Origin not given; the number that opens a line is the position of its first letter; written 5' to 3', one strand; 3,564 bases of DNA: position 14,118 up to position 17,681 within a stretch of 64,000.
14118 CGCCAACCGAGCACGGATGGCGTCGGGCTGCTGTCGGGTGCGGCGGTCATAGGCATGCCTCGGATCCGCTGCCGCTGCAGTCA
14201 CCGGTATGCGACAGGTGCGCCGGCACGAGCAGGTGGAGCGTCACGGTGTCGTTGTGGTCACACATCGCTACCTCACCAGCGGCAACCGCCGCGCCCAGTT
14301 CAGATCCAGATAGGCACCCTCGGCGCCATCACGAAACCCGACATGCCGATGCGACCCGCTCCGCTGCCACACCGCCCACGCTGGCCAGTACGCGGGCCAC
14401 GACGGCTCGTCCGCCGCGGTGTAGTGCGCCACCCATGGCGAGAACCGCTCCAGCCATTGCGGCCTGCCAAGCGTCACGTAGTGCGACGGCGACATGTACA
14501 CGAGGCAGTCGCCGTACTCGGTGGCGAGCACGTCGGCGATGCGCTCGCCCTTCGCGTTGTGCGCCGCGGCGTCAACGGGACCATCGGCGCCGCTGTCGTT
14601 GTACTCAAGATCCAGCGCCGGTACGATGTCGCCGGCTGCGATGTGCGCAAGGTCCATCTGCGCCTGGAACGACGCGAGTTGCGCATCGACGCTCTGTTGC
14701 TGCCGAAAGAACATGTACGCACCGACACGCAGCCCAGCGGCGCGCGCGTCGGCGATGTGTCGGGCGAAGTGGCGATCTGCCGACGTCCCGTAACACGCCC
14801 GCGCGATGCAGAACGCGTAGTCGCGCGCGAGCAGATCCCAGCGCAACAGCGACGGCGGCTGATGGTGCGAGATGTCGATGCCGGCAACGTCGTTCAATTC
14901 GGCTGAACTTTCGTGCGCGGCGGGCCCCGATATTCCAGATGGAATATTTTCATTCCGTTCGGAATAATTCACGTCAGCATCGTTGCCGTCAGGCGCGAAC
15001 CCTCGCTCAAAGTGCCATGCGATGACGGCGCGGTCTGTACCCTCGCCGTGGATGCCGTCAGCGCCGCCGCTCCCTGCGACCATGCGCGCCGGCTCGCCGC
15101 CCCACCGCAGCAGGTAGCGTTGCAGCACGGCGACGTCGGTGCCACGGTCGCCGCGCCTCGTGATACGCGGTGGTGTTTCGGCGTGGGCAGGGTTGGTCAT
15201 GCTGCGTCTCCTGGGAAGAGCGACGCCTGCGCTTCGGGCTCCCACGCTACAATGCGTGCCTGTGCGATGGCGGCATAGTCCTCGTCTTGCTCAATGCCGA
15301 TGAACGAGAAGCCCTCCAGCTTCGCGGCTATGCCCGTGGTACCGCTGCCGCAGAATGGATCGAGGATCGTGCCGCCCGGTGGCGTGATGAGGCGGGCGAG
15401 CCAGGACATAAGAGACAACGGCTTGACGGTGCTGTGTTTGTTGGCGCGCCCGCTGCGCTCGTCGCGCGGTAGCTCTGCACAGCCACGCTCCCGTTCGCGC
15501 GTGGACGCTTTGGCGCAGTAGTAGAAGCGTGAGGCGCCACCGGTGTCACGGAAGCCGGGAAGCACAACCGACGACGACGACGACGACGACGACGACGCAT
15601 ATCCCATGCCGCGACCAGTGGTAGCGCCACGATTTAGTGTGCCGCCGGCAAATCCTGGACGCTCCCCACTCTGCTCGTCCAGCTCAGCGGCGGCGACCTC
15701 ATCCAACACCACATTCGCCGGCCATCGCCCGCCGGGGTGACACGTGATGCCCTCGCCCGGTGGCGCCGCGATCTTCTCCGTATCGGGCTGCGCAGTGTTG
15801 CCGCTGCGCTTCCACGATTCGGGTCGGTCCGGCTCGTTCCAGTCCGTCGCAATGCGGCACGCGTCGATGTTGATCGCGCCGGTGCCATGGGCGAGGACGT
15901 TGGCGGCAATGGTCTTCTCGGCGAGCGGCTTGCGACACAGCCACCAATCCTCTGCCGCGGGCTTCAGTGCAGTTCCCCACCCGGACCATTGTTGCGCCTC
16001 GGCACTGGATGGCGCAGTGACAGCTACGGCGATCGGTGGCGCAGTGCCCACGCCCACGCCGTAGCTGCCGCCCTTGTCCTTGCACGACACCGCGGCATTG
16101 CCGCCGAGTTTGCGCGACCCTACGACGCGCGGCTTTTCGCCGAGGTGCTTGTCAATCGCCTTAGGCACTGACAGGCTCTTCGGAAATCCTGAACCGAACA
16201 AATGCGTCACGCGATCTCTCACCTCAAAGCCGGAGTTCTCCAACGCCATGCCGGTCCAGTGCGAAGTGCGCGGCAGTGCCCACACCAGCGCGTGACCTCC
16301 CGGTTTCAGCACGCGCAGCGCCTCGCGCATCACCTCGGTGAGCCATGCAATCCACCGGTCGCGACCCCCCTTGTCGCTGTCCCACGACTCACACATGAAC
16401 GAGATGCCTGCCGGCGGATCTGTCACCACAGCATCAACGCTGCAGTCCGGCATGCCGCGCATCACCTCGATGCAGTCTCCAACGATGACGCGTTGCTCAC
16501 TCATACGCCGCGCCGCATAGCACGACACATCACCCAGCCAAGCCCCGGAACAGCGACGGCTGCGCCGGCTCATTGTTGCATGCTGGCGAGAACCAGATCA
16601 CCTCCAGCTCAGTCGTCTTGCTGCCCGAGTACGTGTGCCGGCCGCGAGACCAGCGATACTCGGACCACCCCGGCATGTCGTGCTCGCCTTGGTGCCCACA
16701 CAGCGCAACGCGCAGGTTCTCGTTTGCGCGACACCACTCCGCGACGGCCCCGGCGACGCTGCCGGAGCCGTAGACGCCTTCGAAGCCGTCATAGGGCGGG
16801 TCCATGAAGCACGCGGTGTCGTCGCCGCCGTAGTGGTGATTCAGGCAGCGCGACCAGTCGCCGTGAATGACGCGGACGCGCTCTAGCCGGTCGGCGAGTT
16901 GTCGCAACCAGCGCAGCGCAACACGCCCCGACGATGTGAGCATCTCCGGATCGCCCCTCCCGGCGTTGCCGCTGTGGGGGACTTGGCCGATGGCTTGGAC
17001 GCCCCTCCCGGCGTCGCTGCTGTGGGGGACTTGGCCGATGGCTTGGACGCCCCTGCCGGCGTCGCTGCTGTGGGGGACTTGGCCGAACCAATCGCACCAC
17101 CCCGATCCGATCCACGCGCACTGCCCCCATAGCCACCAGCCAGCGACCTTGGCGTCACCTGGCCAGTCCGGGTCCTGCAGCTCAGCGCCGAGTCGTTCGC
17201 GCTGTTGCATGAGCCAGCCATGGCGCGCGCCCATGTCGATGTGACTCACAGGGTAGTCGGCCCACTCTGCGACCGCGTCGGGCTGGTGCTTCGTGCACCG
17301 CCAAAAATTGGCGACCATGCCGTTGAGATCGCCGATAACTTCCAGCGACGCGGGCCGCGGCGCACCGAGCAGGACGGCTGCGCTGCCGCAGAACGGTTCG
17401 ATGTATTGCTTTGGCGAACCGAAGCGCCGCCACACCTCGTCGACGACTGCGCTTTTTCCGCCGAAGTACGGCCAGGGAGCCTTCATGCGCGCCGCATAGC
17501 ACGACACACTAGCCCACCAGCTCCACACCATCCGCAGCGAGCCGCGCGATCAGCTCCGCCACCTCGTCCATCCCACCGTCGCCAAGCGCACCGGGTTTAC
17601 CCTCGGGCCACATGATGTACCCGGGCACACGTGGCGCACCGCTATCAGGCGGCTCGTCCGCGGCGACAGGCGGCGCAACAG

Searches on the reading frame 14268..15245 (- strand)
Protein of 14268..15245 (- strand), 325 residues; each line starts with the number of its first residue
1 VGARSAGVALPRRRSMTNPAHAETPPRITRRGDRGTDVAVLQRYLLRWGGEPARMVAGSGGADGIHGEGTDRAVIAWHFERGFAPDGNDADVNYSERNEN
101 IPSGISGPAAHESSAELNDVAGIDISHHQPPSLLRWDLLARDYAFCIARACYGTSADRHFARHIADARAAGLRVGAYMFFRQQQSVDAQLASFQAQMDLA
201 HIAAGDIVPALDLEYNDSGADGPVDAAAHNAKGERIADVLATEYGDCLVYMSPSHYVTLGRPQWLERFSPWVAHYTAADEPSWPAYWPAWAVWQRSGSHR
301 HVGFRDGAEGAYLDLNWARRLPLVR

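Call 75: search_protein_families(library=pfam, proteins=[window:14268-15245:-], max_evalue=0.001)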
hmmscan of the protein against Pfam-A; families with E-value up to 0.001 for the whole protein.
window:14268-15245:- (325 aa): 2 families
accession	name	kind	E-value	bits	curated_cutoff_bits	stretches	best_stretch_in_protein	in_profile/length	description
PF01183.26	Glyco_hydro_25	-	8e-17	62.6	27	1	123-300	1-176/180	Glycosyl hydrolases family 25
PF01471.23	PG_binding_1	-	5.7e-05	23.6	23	1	34-87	1-47/57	Putative peptidoglycan binding domain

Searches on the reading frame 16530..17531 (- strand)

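Call 75: search_protein_families(library=pfam, proteins=[window:16530-17531:-], max_evalue=0.001)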
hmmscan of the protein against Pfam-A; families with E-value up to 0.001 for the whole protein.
window:16530-17531:- (333 aa): 1 family
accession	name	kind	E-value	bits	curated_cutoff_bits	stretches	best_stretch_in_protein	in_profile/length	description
PF02086.21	MethyltransfD12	-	1.4e-08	35.2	22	1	22-87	1-69/253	D12 class N6 adenine-specific DNA methyltransferase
